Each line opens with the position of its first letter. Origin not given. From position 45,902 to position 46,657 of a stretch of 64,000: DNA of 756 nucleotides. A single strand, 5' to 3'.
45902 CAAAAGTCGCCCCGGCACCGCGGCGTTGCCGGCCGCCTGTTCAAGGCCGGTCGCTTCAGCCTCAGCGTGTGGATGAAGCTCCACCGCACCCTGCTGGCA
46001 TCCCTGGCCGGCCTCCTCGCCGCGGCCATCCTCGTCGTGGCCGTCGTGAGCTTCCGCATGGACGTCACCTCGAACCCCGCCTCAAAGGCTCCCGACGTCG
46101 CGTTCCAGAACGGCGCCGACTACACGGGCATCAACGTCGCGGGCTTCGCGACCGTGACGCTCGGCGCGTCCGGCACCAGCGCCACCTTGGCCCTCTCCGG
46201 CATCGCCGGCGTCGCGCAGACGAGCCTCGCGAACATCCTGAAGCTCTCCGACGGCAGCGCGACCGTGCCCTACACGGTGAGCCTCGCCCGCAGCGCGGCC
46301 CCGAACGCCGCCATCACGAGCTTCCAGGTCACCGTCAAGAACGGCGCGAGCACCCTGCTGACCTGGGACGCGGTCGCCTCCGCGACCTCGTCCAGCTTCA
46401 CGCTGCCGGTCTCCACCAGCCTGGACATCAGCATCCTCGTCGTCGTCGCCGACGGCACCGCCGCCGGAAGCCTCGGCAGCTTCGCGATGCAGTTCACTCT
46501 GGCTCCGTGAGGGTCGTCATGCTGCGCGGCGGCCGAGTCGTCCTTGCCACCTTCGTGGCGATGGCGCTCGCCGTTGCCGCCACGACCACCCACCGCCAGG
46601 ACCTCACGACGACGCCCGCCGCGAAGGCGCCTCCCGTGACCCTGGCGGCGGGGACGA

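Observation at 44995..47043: Three tandem paralogous Ser/Thr/Ala-rich membrane-anchored surface proteins, one with a long Pro/Ala-rich cytoplasmic tail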

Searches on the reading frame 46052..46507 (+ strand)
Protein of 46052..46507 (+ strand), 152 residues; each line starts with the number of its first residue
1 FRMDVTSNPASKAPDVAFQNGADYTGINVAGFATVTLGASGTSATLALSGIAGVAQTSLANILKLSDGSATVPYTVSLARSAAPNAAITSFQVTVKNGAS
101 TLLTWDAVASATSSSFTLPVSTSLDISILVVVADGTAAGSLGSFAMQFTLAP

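Call 43: search_solved_structures(query=A6, max_evalue=10, show_alignments=2)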
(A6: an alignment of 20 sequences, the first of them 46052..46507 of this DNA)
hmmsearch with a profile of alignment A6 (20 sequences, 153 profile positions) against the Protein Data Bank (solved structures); distinct sequences matched with E-value up to 10: 1.
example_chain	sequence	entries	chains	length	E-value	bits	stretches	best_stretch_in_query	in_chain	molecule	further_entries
4ru5_A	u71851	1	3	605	0.17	14.9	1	82-145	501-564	tailspike gp27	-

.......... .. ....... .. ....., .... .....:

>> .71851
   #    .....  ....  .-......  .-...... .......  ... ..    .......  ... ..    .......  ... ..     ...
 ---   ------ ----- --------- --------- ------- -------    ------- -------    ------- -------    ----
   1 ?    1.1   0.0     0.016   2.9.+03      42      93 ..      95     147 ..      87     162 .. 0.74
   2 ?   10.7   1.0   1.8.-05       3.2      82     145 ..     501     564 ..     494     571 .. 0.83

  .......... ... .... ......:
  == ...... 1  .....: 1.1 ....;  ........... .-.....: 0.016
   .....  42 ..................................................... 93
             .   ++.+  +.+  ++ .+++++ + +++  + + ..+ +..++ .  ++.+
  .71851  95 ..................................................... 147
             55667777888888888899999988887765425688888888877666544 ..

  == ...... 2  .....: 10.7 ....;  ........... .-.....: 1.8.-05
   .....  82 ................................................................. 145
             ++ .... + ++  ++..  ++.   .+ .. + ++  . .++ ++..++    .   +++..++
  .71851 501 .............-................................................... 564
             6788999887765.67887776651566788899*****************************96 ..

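Call 48: search_protein_representatives(alignment_id=A6)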
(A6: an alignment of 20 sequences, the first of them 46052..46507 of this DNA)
Query: 20 sequences, 153 profile positions. Proteins with E-value up to 0.001 (for the whole library): 72; up to 1e-10: 29; up to 1e-30: 18. The best 72 are listed.
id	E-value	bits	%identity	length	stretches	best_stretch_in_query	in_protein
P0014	2.7e-68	244.8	-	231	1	1-153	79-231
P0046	2.4e-64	232.0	-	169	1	1-153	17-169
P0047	3.8e-58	211.9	-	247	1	1-151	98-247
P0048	5.9e-51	188.5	-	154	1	1-153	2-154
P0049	5.8e-46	172.3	-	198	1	1-152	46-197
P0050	2.0e-43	164.0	-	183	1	1-152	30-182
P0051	4.1e-42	159.8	-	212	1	2-152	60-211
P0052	2.2e-41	157.4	-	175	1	1-150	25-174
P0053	1.6e-40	154.6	-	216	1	2-152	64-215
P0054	8.8e-39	149.0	-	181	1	2-150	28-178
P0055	2.0e-38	147.8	-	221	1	2-152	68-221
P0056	3.9e-38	146.9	-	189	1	1-153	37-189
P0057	4.2e-37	143.5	-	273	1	1-152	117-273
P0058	1.4e-36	141.9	-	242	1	1-150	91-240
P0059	1.2e-34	135.6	-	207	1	1-153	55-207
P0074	2.1e-10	56.8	-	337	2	7-150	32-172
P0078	2.4e-08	50.1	-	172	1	8-150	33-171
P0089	9.1e-07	45.0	-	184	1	5-139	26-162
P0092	2.7e-06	43.5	-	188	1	5-141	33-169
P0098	4.9e-06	42.6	-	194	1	11-135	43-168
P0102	1.7e-05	40.9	-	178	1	5-133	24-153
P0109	8.3e-05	38.6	-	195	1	5-141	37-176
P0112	1.8e-04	37.5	-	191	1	5-114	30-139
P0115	3.4e-04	36.6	-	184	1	5-136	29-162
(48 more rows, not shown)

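Call 53: search_protein_families(library=pfam, alignment_id=A7, max_evalue=0.01)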
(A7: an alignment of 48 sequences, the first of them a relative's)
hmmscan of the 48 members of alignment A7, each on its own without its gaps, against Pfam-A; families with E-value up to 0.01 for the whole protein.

A. member 1, P0065 (185 aa): 0 families

B. families by the number of members that match (of 48 scanned): 4 families
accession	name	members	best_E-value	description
PF22352.2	K319L-like_PKD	3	0.0016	K319L-like, PKD domain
PF10633.15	NPCBM_assoc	1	0.00026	NPCBM-associated, NEW3 domain of alpha-galactosidase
PF11614.14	FixG_C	1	0.0071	IG-like fold at C-terminal of FixG, putative oxidoreductase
PF00801.26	PKD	1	0.0094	PKD domain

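Call 64: search_solved_structures(query=A7, max_evalue=10, show_alignments=3)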
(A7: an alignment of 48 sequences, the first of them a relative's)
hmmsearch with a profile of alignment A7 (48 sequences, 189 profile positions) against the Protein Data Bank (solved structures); distinct sequences matched with E-value up to 10: 5.
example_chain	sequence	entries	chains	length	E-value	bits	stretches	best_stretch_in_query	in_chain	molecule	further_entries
7pnb_A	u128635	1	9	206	0.0026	20.8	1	1-82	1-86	Sulfolobus acidocaldarius 0406 filament.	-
8rw9_E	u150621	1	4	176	0.072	16.1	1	54-129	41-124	S-layer protein sap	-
8rwf_A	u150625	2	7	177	0.085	15.9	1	54-129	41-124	S-layer protein sap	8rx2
2mca_A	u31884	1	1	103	1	12.4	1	99-162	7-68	Uncharacterized protein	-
9mzg_B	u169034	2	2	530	4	10.5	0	114-153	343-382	Guanine nucleotide-binding protein G(I)/G(S)/G(T) subunit beta-1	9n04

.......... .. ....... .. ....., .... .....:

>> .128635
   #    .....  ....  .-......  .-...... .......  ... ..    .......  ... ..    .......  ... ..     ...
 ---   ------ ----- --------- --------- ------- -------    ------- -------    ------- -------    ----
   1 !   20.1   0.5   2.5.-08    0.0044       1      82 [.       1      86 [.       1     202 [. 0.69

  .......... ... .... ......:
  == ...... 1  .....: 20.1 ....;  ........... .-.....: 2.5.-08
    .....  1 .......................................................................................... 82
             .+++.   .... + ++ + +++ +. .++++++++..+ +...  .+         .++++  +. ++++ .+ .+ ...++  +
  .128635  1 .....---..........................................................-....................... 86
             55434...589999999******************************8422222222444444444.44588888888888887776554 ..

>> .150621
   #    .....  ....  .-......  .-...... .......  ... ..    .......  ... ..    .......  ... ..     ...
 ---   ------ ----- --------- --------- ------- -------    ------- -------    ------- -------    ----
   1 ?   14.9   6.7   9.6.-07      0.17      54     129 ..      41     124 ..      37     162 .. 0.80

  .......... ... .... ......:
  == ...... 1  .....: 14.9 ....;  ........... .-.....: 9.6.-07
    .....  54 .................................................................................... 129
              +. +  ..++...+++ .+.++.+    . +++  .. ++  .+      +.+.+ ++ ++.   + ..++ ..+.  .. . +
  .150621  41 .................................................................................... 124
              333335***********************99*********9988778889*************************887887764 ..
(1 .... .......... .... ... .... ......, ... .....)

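Call 68: search_solved_structures(query=A8, max_evalue=10, show_alignments=2)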
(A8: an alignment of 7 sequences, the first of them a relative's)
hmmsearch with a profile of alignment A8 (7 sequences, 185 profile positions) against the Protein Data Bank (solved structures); distinct sequences matched with E-value up to 10: 1.
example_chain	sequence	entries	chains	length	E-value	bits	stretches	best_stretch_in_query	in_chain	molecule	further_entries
7pnb_A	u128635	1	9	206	8.7e-06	28.9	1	3-185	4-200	Sulfolobus acidocaldarius 0406 filament.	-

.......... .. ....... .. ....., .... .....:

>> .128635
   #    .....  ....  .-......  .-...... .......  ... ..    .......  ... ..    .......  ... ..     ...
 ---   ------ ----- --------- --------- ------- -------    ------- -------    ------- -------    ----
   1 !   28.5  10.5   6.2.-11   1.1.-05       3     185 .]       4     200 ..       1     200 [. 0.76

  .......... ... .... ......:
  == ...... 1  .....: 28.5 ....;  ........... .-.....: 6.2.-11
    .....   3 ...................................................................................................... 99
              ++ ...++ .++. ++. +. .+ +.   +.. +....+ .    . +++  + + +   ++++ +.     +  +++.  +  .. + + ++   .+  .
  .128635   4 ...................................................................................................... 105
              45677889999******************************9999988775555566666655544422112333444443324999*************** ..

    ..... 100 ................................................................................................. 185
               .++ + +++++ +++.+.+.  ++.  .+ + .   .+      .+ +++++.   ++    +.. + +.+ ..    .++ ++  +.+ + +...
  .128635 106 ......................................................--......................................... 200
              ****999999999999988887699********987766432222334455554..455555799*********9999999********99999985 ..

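Call 70: list_cluster_members(proteins=[P0089, P0092, P0098, P0102, P0109, P0112, P0115, P0078, P0074, P0001])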
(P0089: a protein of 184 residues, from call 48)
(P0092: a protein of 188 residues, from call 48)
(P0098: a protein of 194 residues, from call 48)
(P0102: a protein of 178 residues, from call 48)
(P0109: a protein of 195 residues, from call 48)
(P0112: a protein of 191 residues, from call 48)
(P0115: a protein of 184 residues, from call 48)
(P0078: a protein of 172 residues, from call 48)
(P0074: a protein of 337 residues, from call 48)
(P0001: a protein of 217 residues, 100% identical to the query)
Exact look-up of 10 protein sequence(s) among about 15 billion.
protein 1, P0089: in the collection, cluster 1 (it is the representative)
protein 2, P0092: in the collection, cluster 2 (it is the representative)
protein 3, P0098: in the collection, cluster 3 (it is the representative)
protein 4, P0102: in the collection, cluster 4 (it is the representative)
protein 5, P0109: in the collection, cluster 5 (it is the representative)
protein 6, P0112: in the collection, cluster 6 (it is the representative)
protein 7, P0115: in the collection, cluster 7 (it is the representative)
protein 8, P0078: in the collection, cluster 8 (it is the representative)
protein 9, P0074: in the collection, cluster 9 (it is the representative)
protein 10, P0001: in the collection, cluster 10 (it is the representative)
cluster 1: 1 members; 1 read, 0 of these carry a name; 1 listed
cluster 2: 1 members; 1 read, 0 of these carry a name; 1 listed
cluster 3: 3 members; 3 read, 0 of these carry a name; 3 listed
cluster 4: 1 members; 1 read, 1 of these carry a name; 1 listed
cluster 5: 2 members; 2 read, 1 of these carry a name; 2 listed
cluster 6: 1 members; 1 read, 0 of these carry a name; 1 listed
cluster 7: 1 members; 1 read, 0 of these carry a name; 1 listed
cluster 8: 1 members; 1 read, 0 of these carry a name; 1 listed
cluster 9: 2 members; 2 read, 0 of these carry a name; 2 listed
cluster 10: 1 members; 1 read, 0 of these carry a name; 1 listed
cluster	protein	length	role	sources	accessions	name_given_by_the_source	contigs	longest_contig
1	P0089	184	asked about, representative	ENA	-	-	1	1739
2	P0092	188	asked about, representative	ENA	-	-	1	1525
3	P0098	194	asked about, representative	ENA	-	-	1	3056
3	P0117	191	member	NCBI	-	-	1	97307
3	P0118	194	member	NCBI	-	-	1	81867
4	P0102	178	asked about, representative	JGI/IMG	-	hypothetical protein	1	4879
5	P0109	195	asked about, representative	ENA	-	-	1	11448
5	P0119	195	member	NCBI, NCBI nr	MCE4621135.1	MAG: hypothetical protein F7B95_01680 [Desulfurococcales archaeon] | hypothetical protein [Desulfurococcales archaeon]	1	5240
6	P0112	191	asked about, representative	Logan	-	-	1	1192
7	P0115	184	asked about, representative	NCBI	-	-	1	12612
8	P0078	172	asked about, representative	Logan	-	-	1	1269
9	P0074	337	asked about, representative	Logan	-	-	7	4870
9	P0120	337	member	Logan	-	-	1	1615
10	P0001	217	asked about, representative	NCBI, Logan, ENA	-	-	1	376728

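Call 71: find_related_loci(query=A6, collection=genome_contigs, flank=4000)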
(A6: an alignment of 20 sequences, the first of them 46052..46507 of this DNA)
Query A6 (152 aa) in genome_contigs; peptide patterns used: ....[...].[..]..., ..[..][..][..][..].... (x = any residue, [..] = any of these).
96 stretches matched a pattern; 3 encode a relative of the query (tblastn E <= 1e-3); 3 distinct loci.
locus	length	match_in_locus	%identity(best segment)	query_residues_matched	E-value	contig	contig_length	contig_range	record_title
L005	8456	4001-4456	62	1-152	8e-53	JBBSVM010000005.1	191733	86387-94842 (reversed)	MAG: Thermoplasmatota archaeon isolate H32-bin033_1 H32_bin033_1_000000000005, whole genome shotgun sequence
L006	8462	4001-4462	61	1-150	3e-49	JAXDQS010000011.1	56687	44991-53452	MAG: Thermoplasmata archaeon isolate BP_740 scaffold_3022784, whole genome shotgun sequence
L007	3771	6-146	55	106-152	3e-11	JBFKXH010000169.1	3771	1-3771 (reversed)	MAG: Thermoplasmatota archaeon isolate Mix_sand24.2022.10.G.27 k141_532892_length_3771_cov_8.0000, whole genome shotgun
